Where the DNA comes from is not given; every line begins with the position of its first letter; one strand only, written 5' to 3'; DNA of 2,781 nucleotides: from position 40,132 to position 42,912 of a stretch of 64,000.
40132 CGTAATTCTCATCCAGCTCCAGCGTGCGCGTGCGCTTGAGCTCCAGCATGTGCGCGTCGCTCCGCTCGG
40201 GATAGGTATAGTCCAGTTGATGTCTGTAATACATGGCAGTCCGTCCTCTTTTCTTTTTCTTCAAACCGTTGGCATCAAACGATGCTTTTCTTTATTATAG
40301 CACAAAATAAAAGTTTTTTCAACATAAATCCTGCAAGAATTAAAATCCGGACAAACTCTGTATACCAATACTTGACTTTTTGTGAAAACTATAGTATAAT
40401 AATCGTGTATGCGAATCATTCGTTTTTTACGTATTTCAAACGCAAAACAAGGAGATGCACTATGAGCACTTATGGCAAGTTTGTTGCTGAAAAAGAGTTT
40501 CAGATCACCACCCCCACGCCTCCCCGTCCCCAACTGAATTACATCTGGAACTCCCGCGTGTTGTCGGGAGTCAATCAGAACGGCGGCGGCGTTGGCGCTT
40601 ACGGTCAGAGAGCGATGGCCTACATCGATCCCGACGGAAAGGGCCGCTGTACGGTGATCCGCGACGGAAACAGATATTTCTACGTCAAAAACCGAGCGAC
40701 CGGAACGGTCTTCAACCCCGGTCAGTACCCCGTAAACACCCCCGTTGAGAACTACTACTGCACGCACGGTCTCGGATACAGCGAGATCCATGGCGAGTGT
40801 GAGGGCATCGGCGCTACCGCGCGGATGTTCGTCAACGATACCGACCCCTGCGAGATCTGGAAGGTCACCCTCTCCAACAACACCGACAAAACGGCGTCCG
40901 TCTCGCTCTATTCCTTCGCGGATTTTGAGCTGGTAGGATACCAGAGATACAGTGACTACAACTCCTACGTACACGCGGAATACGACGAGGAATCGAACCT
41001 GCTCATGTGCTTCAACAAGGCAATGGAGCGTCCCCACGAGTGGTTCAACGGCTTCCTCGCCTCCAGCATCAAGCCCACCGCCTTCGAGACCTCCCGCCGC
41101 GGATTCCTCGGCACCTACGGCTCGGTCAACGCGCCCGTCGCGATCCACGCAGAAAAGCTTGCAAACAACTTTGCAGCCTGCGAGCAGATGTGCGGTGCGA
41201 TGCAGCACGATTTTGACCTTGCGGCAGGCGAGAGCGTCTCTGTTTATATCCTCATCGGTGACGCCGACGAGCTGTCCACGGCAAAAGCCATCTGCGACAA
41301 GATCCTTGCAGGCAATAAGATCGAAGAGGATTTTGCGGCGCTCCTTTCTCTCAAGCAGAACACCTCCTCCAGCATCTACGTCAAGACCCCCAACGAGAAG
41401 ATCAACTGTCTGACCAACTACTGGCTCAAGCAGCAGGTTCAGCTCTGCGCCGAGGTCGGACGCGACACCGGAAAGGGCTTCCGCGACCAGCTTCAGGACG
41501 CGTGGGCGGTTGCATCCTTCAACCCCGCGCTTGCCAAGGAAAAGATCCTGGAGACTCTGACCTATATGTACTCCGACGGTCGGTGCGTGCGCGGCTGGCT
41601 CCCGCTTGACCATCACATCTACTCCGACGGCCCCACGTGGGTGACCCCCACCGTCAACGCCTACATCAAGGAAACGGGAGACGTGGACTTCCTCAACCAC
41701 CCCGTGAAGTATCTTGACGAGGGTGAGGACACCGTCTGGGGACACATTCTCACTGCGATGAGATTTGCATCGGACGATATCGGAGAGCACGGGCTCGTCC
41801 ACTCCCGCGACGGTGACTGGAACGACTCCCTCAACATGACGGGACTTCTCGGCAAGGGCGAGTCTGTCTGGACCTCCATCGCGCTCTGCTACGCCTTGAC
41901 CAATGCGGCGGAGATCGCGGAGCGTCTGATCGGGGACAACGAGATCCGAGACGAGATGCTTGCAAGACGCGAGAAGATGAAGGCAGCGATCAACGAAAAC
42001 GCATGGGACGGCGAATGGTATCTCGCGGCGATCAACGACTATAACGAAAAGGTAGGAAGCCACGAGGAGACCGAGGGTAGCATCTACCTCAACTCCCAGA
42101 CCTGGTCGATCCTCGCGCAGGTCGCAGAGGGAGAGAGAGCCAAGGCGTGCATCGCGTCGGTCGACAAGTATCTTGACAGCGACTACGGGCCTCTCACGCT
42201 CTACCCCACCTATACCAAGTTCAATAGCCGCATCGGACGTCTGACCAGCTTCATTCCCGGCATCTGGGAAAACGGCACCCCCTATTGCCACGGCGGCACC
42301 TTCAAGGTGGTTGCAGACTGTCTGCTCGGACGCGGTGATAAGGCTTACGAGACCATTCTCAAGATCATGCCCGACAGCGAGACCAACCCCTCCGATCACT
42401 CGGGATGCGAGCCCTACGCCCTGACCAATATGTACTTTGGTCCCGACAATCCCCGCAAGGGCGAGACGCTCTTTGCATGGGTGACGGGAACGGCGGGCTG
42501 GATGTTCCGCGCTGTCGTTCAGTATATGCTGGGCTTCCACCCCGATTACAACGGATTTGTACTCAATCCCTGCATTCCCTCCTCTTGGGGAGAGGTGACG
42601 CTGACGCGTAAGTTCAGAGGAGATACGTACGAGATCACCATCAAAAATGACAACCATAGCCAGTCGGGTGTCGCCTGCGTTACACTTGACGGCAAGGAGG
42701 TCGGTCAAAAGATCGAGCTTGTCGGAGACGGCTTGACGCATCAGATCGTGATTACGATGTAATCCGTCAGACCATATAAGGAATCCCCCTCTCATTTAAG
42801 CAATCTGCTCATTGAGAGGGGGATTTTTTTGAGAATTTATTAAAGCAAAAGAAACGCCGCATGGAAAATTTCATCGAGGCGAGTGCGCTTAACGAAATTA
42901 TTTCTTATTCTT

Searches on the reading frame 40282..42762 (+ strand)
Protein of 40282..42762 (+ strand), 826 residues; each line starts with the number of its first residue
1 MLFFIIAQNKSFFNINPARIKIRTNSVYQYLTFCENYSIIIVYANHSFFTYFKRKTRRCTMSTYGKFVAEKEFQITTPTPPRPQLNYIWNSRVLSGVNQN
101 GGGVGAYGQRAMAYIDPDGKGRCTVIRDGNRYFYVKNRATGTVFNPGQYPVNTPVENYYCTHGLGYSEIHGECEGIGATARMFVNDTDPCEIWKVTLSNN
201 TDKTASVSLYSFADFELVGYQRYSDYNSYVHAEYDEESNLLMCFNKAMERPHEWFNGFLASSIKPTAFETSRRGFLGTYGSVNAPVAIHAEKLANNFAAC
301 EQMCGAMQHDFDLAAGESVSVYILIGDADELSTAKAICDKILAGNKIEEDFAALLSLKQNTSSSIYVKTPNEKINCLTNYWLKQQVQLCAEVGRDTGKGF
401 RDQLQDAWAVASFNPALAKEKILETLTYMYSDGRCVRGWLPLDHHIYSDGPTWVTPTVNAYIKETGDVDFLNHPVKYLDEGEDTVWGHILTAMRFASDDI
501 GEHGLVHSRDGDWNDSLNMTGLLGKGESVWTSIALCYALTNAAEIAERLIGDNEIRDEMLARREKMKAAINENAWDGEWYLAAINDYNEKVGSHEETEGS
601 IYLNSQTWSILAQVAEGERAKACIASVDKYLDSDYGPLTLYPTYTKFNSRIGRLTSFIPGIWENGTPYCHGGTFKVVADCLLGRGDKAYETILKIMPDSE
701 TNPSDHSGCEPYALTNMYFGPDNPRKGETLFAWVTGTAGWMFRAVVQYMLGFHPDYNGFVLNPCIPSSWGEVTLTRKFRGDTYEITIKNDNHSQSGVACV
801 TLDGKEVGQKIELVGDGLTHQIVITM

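Call 55: search_protein_families(library=pfam, proteins=[window:40282-42762:+])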
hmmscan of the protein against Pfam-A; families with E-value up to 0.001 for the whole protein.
window:40282-42762:+ (826 aa): 2 families
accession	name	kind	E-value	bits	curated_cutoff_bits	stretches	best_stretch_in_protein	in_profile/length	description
PF17167.11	Glyco_hydro_94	-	4.6e-98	329.1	27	1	363-751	7-420/420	Glycosyl hydrolase 94 superfamily, catalytic domain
PF06165.18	GH94_b-supersand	-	2.8e-45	155.2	23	1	81-326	1-251/251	Glycosyl hydrolase 94, supersandwich domain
